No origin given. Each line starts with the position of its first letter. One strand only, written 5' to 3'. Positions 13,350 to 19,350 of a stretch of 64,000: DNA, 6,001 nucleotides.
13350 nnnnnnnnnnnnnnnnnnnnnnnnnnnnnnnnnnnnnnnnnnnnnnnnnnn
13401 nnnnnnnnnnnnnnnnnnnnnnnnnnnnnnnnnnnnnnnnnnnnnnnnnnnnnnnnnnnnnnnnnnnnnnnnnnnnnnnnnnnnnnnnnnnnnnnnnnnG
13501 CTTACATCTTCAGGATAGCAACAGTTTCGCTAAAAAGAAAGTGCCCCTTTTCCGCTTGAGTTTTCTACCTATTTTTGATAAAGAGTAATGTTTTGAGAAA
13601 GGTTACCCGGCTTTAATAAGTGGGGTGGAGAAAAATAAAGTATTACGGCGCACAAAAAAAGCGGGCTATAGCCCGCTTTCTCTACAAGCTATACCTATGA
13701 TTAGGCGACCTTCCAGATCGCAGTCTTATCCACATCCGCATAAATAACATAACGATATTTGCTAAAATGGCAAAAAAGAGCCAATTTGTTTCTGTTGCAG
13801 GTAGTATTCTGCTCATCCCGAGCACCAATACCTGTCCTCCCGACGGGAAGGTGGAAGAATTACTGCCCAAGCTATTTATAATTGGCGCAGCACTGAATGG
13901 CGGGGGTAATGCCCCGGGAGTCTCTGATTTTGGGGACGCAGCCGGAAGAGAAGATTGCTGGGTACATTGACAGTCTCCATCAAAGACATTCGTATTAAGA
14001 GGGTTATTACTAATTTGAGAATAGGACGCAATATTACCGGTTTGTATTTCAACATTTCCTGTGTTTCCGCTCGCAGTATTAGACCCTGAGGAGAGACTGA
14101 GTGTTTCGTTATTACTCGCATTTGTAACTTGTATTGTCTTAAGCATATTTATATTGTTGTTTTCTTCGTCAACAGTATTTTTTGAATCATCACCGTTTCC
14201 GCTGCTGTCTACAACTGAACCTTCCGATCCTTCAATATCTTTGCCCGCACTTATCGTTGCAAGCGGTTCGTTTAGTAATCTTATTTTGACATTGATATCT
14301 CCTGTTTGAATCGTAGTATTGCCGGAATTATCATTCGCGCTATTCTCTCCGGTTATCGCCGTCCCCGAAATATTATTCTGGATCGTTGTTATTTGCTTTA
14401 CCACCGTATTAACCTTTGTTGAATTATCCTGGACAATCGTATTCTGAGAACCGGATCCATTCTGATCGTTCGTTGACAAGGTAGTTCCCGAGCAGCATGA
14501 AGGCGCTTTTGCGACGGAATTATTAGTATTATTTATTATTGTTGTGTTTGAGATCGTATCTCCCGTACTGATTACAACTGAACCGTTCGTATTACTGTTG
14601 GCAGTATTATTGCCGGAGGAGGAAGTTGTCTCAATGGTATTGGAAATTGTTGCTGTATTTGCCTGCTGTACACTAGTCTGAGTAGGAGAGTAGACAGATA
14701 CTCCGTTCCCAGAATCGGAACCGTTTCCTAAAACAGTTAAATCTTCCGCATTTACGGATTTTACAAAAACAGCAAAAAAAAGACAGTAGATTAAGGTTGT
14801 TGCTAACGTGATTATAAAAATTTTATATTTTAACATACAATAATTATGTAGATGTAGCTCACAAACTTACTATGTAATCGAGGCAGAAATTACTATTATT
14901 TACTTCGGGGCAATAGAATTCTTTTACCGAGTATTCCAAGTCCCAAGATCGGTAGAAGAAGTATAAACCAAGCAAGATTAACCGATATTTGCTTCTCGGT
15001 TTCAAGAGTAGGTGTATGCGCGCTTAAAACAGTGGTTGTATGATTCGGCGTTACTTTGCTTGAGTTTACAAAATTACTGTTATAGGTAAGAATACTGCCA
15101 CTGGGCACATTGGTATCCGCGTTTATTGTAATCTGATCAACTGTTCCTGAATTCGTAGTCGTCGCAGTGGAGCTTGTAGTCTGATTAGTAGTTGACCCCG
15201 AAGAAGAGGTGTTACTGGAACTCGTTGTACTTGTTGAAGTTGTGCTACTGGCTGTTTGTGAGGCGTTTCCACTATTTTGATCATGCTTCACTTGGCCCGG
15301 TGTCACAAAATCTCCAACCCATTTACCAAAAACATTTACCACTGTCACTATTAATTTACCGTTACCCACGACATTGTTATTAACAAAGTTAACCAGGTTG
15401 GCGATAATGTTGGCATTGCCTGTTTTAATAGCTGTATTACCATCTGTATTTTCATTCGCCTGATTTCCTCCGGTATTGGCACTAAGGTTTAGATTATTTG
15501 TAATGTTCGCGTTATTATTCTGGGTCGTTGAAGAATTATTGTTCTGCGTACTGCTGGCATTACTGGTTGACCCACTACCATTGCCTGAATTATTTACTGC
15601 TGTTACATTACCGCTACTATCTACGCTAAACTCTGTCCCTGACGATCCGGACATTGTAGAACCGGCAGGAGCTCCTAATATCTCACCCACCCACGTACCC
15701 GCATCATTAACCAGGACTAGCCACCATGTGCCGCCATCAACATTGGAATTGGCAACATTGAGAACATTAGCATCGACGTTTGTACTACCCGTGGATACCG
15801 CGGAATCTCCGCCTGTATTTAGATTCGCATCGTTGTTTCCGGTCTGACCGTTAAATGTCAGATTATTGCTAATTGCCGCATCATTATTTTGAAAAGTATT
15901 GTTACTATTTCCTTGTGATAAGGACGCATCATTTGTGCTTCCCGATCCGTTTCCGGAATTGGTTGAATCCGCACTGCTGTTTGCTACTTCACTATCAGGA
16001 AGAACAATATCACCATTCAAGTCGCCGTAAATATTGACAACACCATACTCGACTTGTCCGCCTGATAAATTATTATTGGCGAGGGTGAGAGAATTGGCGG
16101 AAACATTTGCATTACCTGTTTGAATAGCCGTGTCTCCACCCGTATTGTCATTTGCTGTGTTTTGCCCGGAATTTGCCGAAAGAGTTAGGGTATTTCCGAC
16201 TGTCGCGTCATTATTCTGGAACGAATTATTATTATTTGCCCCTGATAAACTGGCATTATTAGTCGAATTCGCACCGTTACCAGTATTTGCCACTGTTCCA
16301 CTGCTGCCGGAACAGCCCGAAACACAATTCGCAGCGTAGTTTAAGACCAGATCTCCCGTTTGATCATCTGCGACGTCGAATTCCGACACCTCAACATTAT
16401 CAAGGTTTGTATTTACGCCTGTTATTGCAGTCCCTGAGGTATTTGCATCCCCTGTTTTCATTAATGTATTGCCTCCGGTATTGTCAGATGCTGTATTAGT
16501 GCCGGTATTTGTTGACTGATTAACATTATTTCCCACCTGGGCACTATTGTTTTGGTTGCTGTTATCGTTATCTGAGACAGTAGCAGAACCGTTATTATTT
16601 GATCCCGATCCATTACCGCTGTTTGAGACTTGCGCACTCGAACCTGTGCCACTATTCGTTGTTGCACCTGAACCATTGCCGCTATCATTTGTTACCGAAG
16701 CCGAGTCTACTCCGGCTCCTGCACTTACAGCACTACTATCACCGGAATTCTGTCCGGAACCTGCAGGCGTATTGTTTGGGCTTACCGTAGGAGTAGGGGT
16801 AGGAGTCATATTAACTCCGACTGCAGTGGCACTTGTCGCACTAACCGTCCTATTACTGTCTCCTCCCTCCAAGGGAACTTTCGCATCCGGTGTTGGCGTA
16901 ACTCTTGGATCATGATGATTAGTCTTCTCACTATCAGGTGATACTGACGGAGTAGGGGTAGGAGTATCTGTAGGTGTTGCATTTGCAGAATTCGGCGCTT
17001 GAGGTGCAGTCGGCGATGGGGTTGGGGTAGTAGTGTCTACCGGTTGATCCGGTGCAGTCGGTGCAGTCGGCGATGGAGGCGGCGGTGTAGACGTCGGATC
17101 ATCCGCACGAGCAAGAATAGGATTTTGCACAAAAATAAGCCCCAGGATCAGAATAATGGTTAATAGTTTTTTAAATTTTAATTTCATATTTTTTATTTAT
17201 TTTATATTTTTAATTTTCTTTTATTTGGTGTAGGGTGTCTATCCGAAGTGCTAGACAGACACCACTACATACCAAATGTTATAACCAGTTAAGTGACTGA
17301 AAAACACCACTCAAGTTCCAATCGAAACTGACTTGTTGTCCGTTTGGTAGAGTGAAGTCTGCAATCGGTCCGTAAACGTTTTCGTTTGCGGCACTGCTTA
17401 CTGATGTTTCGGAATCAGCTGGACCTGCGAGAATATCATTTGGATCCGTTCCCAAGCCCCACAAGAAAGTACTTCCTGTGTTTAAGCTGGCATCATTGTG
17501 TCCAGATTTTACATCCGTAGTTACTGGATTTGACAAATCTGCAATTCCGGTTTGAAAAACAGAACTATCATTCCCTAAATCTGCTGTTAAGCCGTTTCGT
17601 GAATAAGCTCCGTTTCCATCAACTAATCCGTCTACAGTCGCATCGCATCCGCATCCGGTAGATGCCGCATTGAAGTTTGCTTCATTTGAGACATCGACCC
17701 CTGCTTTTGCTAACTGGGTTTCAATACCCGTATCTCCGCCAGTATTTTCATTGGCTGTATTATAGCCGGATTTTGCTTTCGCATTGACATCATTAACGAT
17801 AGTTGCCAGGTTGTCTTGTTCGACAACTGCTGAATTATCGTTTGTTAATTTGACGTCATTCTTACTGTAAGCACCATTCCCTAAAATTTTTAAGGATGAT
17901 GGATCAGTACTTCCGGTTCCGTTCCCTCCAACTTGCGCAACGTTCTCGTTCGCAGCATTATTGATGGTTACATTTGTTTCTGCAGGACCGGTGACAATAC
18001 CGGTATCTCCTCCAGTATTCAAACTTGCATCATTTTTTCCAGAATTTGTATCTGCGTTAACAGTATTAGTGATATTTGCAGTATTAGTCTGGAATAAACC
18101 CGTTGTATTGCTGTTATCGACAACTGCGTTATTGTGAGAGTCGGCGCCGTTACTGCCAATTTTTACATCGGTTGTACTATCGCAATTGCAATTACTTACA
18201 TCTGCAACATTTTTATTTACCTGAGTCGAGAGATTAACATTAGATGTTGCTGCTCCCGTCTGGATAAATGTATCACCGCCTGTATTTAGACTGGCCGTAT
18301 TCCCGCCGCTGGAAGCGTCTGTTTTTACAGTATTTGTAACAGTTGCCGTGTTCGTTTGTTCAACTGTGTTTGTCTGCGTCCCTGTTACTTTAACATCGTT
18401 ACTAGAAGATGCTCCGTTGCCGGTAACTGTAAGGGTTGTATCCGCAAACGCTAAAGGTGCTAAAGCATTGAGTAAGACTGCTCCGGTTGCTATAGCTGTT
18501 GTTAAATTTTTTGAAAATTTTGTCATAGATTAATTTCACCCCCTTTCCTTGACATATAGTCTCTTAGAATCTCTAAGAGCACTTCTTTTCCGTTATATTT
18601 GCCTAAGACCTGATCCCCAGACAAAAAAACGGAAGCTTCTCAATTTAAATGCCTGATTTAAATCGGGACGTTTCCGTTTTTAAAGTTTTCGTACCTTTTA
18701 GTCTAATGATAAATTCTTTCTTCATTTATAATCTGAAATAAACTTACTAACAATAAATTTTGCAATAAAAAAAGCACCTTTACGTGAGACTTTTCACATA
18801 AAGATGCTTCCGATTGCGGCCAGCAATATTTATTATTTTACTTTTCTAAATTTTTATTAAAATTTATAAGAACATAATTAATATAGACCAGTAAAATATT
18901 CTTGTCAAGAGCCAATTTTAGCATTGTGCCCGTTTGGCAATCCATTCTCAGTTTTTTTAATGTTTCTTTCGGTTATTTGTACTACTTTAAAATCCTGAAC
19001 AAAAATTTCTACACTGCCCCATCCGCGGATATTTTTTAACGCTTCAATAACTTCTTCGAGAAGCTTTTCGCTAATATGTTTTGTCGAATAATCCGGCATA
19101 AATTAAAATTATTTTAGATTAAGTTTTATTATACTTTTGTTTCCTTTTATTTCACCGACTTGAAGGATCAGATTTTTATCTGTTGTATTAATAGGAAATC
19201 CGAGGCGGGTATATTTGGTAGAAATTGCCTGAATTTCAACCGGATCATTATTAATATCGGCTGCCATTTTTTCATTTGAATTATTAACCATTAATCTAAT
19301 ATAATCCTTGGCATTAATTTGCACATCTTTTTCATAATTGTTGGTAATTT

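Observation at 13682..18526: Three tandem paralogous secreted proteins built from a roughly 90-aa Asn/Thr/Gly-rich module with an NTGGDT-I-TG-A core and paired cysteines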

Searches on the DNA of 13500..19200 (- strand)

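Call 41: search_rna_families(source=window, start=13500, end=19200, threshold=evalue, max_evalue=1)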
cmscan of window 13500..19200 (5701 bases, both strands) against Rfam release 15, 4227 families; matches with E-value up to 1: 2.
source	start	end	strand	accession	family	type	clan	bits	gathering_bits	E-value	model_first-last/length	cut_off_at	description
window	13625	13679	+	RF02844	RefA9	Gene; antisense;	-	26.3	49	0.75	1-64/64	no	Enterococcus sRNA A9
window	18625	18682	-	RF04340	Plastid-psbJ-4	Cis-reg;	CL00152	25.8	55.2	0.23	1-65/65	no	Plastid-psbJ-4 3UTR RNA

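Call 78: search_rna_families(sources=[L001, L003, L006, L008, L017, L038, L062], threshold=gathering)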
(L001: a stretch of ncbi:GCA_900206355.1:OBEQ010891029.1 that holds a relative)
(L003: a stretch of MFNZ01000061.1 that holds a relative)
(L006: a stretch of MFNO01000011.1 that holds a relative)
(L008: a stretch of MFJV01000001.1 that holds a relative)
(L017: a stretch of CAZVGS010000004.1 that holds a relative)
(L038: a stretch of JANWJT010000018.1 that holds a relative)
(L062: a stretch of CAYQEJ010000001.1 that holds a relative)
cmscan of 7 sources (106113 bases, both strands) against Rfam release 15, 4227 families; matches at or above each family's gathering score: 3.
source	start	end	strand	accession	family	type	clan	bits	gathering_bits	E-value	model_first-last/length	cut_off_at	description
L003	1296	1368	-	RF00005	tRNA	Gene; tRNA;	CL00001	67.8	29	2e-12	1-71/71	no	tRNA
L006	5355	5429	+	RF00005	tRNA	Gene; tRNA;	CL00001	67.7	29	2.2e-12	1-71/71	no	tRNA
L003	9995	10067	+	RF00005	tRNA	Gene; tRNA;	CL00001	66.9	29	3.7e-12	1-71/71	no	tRNA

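Call 79: search_rna_families(source=L003, start=5600, end=5960, threshold=evalue, max_evalue=5)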
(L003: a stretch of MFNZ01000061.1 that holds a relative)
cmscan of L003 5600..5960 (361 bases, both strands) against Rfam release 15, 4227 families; matches with E-value up to 5: 2.
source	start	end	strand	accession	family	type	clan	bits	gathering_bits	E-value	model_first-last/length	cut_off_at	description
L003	5645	5766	+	RF02446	SpR18_sRNA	Gene; sRNA;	-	20.9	60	1.7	1-132/132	no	Streptococcus sRNA SpR18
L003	5759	5796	-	RF01794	sok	Gene; antitoxin;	-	11.3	59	3.7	84-123/157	no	sok antitoxin (CssrC)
